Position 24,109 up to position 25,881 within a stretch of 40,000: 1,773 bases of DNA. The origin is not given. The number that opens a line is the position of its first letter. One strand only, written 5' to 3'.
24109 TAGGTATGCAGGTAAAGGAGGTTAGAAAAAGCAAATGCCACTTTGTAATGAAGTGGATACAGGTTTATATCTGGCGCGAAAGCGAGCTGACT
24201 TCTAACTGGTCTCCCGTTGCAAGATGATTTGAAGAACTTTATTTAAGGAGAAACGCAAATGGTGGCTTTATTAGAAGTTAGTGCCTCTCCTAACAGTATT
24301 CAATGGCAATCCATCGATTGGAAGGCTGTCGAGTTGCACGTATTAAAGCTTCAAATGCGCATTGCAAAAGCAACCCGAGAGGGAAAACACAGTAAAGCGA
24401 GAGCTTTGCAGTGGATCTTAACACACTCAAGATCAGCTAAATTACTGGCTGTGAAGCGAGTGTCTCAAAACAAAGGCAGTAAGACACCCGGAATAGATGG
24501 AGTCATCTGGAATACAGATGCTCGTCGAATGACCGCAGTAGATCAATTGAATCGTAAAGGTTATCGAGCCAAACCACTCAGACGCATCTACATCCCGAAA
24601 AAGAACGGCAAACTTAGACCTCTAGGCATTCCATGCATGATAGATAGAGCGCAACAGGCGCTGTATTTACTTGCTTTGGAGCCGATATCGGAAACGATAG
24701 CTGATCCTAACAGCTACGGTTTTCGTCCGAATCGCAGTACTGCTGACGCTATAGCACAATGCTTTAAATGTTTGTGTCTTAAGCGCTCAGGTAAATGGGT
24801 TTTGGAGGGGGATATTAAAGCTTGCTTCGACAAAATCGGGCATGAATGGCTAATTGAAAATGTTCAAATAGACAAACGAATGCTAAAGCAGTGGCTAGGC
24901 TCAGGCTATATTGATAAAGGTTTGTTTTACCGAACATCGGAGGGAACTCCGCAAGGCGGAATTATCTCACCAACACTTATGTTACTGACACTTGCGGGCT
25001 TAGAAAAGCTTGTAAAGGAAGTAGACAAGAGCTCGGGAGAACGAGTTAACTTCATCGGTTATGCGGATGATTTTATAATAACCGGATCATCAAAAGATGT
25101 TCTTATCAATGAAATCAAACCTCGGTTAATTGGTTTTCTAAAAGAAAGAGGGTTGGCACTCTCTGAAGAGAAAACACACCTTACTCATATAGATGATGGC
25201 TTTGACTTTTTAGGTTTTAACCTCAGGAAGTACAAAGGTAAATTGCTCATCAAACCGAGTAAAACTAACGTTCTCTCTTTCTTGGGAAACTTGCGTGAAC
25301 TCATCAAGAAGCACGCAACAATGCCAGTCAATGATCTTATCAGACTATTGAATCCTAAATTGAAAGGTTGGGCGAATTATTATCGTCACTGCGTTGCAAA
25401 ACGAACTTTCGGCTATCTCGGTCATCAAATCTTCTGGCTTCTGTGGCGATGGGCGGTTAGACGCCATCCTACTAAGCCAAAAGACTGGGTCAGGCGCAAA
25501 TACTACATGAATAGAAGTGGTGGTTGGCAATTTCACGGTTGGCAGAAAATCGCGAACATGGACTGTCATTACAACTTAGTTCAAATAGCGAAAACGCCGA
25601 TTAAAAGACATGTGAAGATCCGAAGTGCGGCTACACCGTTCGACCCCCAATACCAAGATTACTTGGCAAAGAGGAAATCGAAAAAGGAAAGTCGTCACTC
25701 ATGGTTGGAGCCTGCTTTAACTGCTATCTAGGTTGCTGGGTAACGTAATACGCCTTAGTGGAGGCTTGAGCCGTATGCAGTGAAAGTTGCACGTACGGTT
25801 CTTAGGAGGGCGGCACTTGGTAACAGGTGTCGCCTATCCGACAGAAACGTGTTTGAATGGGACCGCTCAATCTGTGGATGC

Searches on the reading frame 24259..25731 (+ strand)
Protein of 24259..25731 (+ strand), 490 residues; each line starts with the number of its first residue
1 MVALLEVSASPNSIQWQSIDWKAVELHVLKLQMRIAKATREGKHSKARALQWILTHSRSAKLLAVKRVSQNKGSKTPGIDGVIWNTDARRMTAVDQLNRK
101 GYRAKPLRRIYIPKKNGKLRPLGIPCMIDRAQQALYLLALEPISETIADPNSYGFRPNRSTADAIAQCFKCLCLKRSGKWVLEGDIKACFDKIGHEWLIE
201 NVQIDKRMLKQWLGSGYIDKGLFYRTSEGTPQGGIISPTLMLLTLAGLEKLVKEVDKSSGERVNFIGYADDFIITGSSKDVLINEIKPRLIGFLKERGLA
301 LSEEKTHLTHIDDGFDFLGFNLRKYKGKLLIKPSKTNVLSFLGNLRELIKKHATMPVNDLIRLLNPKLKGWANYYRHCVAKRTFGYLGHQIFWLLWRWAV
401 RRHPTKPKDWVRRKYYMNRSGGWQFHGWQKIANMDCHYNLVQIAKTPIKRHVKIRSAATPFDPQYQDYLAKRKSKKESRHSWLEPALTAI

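Call 22: search_protein_families(library=ncbifam, proteins=[window:24259-25731:+], max_evalue=0.001)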
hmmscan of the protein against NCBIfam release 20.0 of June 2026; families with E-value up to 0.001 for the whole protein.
window:24259-25731:+ (490 aa): 3 families
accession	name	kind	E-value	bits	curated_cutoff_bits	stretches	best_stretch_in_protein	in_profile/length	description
TIGR04416.1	group_II_RT_mat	equivalog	3.5e-104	348.7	300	1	60-403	3-353/353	group II intron reverse transcriptase/maturase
NF041747.1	Drt3a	equivalog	1.3e-08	34.6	200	1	163-327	95-267/412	antiviral reverse transcriptase Drt3a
NF038233.2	retron_St85_RT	exception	4.4e-07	29.5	235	1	108-310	26-218/289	retron St85 family RNA-directed DNA polymerase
